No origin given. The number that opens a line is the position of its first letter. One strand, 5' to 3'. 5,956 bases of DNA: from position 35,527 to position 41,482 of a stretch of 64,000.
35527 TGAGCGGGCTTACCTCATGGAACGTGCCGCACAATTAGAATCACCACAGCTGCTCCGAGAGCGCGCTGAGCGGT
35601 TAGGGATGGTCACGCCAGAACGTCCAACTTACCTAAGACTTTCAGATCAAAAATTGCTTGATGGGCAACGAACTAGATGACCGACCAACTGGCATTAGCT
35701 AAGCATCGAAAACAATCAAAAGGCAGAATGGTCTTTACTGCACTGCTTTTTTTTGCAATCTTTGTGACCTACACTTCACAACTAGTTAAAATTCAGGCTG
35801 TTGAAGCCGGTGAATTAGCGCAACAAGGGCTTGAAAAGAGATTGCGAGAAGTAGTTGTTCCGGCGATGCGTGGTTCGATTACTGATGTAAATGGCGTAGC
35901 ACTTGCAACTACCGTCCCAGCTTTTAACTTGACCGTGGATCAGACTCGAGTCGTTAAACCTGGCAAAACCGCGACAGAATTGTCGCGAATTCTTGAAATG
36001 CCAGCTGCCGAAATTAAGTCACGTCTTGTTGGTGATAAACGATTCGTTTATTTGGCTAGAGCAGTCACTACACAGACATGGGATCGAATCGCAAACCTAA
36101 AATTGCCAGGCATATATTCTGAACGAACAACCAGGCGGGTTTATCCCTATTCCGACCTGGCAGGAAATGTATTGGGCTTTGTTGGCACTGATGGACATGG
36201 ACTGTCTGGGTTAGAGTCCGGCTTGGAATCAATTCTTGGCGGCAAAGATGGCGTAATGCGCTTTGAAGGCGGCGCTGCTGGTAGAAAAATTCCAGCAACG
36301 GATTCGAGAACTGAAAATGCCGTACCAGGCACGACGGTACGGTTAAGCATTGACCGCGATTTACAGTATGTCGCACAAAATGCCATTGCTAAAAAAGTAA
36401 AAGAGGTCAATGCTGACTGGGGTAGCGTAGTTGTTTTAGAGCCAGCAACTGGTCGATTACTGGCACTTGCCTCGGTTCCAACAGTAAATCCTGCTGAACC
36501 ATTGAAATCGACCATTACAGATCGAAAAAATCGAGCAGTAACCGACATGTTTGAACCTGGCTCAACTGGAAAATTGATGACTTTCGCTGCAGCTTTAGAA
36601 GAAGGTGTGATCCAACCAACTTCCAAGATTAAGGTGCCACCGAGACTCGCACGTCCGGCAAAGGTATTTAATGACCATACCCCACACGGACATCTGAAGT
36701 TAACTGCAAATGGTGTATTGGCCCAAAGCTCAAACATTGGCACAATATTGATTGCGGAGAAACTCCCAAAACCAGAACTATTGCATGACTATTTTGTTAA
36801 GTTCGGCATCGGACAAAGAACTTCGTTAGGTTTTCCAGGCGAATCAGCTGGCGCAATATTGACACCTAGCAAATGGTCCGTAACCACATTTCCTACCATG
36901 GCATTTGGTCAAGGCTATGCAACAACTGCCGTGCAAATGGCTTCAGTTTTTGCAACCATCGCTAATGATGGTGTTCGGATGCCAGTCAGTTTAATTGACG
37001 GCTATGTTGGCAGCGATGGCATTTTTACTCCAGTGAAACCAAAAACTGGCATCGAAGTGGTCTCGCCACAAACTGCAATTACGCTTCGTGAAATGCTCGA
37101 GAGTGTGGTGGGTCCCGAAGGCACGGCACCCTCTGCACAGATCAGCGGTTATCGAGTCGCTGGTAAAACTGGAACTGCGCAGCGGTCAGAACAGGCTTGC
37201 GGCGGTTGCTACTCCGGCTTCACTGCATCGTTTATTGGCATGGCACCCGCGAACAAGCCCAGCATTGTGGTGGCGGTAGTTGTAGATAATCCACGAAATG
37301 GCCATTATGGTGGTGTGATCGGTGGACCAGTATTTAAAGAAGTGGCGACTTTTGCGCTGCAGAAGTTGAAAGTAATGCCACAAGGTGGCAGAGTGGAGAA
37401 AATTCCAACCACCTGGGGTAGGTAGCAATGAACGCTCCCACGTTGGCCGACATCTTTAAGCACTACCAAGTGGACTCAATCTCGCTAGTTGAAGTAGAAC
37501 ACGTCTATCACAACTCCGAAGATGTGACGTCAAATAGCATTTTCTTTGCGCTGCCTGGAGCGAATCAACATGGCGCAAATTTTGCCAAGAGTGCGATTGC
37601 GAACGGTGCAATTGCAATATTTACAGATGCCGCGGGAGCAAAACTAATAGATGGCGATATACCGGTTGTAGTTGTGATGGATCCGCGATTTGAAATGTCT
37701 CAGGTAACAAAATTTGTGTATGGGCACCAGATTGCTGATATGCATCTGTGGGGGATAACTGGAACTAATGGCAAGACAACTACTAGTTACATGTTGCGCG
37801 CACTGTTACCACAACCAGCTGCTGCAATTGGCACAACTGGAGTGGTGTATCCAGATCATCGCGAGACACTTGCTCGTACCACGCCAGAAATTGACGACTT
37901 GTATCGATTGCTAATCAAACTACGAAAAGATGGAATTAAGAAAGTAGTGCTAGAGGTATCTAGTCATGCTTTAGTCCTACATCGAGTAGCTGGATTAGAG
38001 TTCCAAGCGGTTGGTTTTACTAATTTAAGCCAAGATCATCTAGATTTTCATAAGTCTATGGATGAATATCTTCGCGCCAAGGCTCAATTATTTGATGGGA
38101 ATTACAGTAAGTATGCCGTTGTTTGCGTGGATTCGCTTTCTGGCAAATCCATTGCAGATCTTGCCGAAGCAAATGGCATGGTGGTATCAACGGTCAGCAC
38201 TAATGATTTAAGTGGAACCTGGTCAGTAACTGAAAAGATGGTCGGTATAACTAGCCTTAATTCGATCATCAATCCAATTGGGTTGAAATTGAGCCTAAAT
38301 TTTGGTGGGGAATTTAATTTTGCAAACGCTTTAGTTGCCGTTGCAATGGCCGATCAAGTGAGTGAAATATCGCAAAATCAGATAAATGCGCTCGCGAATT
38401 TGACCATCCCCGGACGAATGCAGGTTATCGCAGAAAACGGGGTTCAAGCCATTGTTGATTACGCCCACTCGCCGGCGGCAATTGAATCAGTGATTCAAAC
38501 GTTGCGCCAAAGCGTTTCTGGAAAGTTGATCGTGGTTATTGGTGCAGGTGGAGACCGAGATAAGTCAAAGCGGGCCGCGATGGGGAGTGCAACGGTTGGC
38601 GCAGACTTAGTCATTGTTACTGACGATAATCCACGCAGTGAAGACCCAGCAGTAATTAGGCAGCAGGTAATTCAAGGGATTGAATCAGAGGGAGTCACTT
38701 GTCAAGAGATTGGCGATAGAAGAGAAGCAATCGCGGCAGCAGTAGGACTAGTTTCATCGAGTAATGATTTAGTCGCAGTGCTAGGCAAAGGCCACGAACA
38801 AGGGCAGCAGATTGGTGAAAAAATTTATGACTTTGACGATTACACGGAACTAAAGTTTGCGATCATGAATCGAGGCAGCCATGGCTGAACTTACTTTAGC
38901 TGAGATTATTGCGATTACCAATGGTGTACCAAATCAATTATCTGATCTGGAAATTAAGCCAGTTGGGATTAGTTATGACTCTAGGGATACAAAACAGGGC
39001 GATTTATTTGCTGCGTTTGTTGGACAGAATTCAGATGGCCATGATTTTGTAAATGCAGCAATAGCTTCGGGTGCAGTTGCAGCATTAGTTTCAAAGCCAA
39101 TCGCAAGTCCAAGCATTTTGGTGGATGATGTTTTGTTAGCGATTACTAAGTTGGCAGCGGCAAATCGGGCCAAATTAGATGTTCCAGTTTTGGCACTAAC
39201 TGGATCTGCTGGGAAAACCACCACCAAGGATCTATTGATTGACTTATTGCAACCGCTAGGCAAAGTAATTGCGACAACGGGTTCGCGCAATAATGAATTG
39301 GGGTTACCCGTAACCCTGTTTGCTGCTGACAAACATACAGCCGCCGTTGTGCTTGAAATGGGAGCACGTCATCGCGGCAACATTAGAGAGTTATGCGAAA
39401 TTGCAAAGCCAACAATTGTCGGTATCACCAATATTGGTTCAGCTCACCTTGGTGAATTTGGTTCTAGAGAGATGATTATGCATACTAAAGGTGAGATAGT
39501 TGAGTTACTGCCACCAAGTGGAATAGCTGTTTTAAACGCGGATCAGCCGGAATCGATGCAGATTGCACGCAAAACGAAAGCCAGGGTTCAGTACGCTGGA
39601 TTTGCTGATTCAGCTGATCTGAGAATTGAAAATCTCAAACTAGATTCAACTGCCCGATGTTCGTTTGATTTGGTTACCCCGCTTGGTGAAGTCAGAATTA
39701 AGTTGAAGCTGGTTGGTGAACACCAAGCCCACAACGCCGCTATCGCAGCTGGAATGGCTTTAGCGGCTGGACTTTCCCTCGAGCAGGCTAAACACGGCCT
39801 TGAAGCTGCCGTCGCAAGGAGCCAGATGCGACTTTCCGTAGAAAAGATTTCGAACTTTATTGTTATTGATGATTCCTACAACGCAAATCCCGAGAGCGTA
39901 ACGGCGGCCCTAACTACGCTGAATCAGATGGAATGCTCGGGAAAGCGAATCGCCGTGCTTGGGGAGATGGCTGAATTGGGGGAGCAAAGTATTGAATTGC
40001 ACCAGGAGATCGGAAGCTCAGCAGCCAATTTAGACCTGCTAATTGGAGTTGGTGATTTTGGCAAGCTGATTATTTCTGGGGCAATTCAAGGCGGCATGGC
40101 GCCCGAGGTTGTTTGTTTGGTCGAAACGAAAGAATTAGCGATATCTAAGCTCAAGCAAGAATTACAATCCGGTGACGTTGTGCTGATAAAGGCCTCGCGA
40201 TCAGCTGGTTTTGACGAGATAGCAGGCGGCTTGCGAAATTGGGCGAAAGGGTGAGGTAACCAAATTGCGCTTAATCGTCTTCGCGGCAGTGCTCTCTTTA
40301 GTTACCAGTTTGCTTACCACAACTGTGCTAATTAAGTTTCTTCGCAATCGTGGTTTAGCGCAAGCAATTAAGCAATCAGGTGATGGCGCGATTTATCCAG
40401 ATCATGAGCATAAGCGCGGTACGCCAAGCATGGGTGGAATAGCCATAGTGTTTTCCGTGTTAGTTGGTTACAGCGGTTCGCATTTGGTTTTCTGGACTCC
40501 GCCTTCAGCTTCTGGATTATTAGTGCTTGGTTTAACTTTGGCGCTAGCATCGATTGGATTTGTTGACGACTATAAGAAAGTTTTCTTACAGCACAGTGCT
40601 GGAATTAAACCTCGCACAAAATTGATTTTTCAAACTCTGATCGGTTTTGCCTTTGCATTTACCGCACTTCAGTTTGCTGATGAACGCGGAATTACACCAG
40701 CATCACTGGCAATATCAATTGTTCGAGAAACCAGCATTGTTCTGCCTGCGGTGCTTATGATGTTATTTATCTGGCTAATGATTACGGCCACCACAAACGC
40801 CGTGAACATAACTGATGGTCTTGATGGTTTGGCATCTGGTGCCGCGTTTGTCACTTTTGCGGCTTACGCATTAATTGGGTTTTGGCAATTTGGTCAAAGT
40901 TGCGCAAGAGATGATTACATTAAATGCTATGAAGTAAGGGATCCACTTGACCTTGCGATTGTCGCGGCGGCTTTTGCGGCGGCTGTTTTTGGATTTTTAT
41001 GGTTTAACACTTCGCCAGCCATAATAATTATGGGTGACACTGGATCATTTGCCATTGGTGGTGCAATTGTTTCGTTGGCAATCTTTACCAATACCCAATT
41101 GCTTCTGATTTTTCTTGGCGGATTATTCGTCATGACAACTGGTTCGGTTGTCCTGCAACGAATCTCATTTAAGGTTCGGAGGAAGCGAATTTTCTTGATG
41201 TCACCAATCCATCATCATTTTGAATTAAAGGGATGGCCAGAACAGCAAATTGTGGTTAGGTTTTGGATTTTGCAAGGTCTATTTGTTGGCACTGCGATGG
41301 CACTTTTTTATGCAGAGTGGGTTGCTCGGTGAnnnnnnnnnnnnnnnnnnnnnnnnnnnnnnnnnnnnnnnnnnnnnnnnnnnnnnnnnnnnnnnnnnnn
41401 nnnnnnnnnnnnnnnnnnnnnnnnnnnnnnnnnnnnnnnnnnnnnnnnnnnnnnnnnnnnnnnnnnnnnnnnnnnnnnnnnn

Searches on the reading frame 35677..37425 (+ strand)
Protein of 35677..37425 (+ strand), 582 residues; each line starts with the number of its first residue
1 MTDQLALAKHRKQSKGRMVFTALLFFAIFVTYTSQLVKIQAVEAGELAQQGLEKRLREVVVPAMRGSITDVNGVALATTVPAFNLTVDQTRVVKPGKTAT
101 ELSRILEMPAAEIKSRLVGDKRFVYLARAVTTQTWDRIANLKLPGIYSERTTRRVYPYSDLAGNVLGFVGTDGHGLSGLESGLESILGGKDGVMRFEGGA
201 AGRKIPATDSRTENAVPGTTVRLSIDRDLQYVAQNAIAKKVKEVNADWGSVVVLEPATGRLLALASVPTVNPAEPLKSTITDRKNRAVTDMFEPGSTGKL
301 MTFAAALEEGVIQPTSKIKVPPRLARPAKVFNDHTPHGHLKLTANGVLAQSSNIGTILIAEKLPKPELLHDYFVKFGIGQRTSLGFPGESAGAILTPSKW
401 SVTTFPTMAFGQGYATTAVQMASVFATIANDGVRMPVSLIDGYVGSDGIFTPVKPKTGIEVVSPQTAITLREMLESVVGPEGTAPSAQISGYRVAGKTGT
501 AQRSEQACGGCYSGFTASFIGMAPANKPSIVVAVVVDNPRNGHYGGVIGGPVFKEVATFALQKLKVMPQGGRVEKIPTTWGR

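Call 4: search_protein_families(library=ncbifam, proteins=[window:35677-37425:+])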
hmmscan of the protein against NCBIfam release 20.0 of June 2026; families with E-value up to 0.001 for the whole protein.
window:35677-37425:+ (582 aa): 22 families
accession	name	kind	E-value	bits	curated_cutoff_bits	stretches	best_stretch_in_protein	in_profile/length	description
TIGR02214.1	spoVD_pbp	equivalog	1.2e-110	370.7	688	1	18-578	2-572/636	stage V sporulation protein D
NF053573.1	PBP2_PenA_Neis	exception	2.3e-105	353.3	1105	1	8-568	18-568/572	peptidoglycan D,D-transpeptidase PBP2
TIGR03423.1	pbp2_mrdA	equivalog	2.7e-87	293.7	455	1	17-562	2-592/593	penicillin-binding protein 2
NF011685.0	PRK15105.1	subfamily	5.9e-82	276.1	737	1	24-569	27-566/588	peptidoglycan glycosyltransferase FtsI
NF038271.1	strep_PBP2X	exception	4.5e-47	160.7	1050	1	136-541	165-595/750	penicillin-binding protein PBP2X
TIGR02074.1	PBP_1a_fam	subfamily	1.6e-28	99.9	508.75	1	215-522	220-506/535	PBP1A family penicillin-binding protein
NF038278.1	strep_PBP2B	exception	5e-27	94.6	975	1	169-538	257-654/678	penicillin-binding protein PBP2B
NF008061.0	PRK10795.1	equivalog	2.9e-25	88.9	962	2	174-548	206-604/634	peptidoglycan DD-transpeptidase MrdA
NF051842.1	PBP4_5_Efaec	equivalog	7.2e-21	74.2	700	2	61-320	161-438/668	penicillin-binding protein PBP4(5)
NF051885.1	tranpepglycosPbpC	equivalog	4.9e-19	68.4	900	1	214-555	287-588/632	multimodular transpeptidase-transglycosylase PbpC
NF038276.1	strep_PBP2A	exception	1.7e-08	33.2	1100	1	407-503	486-581/716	penicillin-binding protein PBP2A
NF033378.1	MECD_PBP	exception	2.3e-08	32.8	1450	1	62-315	150-425/678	PBP2a family beta-lactam-resistant peptidoglycan transpeptidase MecD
NF038272.1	strep_PBP1A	exception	5.3e-08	31.6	1075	1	411-506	471-564/658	penicillin-binding protein PBP1A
TIGR02071.1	PBP_1b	equivalog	8.4e-08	30.8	717.75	1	395-506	528-639/729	penicillin-binding protein 1B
NF000406.1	MECB_PBP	exception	2.2e-07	29.7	1450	0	233-314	332-421/674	PBP2a family beta-lactam-resistant peptidoglycan transpeptidase MecB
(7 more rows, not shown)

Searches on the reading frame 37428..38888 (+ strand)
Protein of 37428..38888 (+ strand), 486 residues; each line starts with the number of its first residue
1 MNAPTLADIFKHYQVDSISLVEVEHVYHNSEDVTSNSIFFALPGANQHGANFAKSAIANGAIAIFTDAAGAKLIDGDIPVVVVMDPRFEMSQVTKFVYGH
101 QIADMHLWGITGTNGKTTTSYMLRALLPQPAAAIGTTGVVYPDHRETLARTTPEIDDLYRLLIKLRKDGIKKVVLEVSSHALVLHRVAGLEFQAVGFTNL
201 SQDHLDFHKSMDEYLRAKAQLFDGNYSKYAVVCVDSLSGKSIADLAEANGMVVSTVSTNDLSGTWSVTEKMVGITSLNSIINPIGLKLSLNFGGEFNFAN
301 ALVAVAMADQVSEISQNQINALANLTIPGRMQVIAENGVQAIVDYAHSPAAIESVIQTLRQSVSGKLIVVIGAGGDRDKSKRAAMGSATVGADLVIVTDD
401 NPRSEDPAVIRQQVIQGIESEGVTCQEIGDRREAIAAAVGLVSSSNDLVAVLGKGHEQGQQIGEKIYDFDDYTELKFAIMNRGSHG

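Call 4: search_protein_families(library=ncbifam, proteins=[window:37428-38888:+])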
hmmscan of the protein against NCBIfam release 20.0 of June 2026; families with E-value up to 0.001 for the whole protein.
window:37428-38888:+ (486 aa): 28 families (the best 25 are shown)
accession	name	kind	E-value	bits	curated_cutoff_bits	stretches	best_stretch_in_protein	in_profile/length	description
NF001124.0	PRK00139.1-2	equivalog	4.1e-148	494.2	476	1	17-481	22-494/500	UDP-N-acetylmuramoyl-L-alanyl-D-glutamate--2,6-diaminopimelate ligase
TIGR01085.1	murE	subfamily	1.2e-123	413.5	257.3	1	22-476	3-468/472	UDP-N-acetylmuramyl-tripeptide synthetase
NF008896.0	PRK11929.1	equivalog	2.5e-118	396.3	1023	1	21-484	27-503/965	bifunctional UDP-N-acetylmuramoyl-L-alanyl-D-glutamate--2,6-diaminopimelate ligase MurE/UDP-N-acetylmuramoyl-tripeptide--D-alanyl-D-alanine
NF001126.0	PRK00139.1-4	equivalog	7.6e-118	394.1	373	1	8-479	5-482/486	UDP-N-acetylmuramoyl-L-alanyl-D-glutamate--2,6-diaminopimelate ligase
NF001123.0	PRK00139.1-1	equivalog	1.1e-93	314.6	586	1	6-473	4-483/493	UDP-N-acetylmuramoyl-L-alanyl-D-glutamate--2,6-diaminopimelate ligase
NF010628.0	PRK14022.1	equivalog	1.9e-76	257.7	536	1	12-465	25-466/483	UDP-N-acetylmuramoyl-L-alanyl-D-glutamate--L-lysine ligase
NF001130.0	PRK00139.2-4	equivalog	2.1e-55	188.4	715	2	284-462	313-493/516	UDP-N-acetylmuramoyl-L-alanyl-D-glutamate--2,6-diaminopimelate ligase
NF001129.0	PRK00139.2-3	equivalog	2.4e-45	155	762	1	77-466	90-501/517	UDP-N-acetylmuramoyl-L-alanyl-D-glutamate--2,6-diaminopimelate ligase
NF001127.0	PRK00139.2-1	equivalog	1.2e-40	139.8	997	2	283-462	312-493/520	UDP-N-acetylmuramoyl-L-alanyl-D-glutamate--2,6-diaminopimelate ligase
NF001131.0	PRK00139.2-5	equivalog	8.5e-37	127.1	1000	1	19-459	32-462/483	UDP-N-acetylmuramoyl-L-alanyl-D-glutamate--2,6-diaminopimelate ligase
TIGR01143.1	murF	subfamily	1.5e-28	99.9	288.6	2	29-138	2-107/418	UDP-N-acetylmuramoyl-tripeptide--D-alanyl-D-alanine ligase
TIGR02068.2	cya_phycin_syn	equivalog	7.6e-25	87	850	1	106-453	480-848/862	cyanophycin synthetase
TIGR01087.1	murD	equivalog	7.9e-24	84.5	211.95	1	166-379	148-353/441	UDP-N-acetylmuramoyl-L-alanine--D-glutamate ligase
TIGR01082.1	murC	equivalog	6e-22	78.3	335.1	1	197-456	173-440/449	UDP-N-acetylmuramate--L-alanine ligase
NF010623.0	PRK14016.1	subfamily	1.7e-21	76.1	877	1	107-454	482-851/871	cyanophycin synthetase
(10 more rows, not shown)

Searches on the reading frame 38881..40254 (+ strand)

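Call 3: search_protein_families(library=ncbifam, proteins=[window:38881-40254:+])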
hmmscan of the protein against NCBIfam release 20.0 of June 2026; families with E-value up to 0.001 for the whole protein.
window:38881-40254:+ (457 aa): 28 families (the best 25 are shown)
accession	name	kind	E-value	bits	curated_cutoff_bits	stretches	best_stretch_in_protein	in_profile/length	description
TIGR01143.1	murF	subfamily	1.3e-121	406.5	288.6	1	33-448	2-415/418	UDP-N-acetylmuramoyl-tripeptide--D-alanyl-D-alanine ligase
NF008896.0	PRK11929.1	equivalog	7e-110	368.4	1023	1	5-447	505-952/965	bifunctional UDP-N-acetylmuramoyl-L-alanyl-D-glutamate--2,6-diaminopimelate ligase MurE/UDP-N-acetylmuramoyl-tripeptide--D-alanyl-D-alanine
NF008041.0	PRK10773.1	equivalog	1.7e-82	277.5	551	1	1-452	1-448/453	UDP-N-acetylmuramoyl-tripeptide--D-alanyl-D-alanine ligase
NF010693.0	PRK14093.1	equivalog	1.6e-68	231.5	544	1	28-448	29-461/479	UDP-N-acetylmuramoylalanyl-D-glutamyl-2,6-diaminopimelate--D-alanyl-D-alanine ligase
NF008897.0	PRK11930.1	equivalog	6.4e-55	186.5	804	1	22-451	19-453/822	bifunctional UDP-N-acetylmuramoyl-tripeptide:D-alanyl-D-alanine ligase/alanine racemase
NF001126.0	PRK00139.1-4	equivalog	1.3e-35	122.9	373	2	26-142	22-145/486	UDP-N-acetylmuramoyl-L-alanyl-D-glutamate--2,6-diaminopimelate ligase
NF001124.0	PRK00139.1-2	equivalog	6.1e-35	120.9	476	1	20-436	23-464/500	UDP-N-acetylmuramoyl-L-alanyl-D-glutamate--2,6-diaminopimelate ligase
TIGR01085.1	murE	subfamily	8.9e-31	107.3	257.3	2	29-142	6-126/472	UDP-N-acetylmuramyl-tripeptide synthetase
TIGR01082.1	murC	equivalog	1.1e-19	70.9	335.1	1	103-357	102-348/449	UDP-N-acetylmuramate--L-alanine ligase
TIGR01087.1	murD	equivalog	7.5e-19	68.1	211.95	1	94-350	97-341/441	UDP-N-acetylmuramoyl-L-alanine--D-glutamate ligase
NF010623.0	PRK14016.1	subfamily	2.3e-18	65.7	877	1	180-439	569-851/871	cyanophycin synthetase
TIGR02068.2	cya_phycin_syn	equivalog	4.4e-17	61.4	850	1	95-383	473-783/862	cyanophycin synthetase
NF053645.1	pMurC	equivalog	1.5e-16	60.2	560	2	96-239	97-241/492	pseudomurein biosynthesis peptide ligase pMurC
NF001123.0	PRK00139.1-1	equivalog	2.3e-16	59.5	586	1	29-437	22-462/493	UDP-N-acetylmuramoyl-L-alanyl-D-glutamate--2,6-diaminopimelate ligase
NF010628.0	PRK14022.1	equivalog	3.3e-16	59.1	536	2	20-128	30-138/483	UDP-N-acetylmuramoyl-L-alanyl-D-glutamate--L-lysine ligase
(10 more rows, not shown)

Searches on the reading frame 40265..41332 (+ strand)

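Call 3: search_protein_families(library=ncbifam, proteins=[window:40265-41332:+])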
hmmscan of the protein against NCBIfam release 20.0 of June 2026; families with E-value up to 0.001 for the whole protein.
window:40265-41332:+ (355 aa): 3 families
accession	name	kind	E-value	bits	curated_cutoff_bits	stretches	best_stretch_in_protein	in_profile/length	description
TIGR00445.1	mraY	equivalog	1.3e-83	281.1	192.05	1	15-345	1-315/321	phospho-N-acetylmuramoyl-pentapeptide-transferase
NF053644.1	MraY_archaea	equivalog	9.3e-28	97.5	450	2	162-340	179-335/340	pseudomurein biosynthesis MraY family phospho-N-acetylmuramoyl-pentapeptide-transferase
TIGR02380.1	ECA_wecA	exception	1.5e-06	27.6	326.05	1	29-274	19-228/346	UDP-N-acetylglucosamine--undecaprenyl-phosphate N-acetylglucosaminephosphotransferase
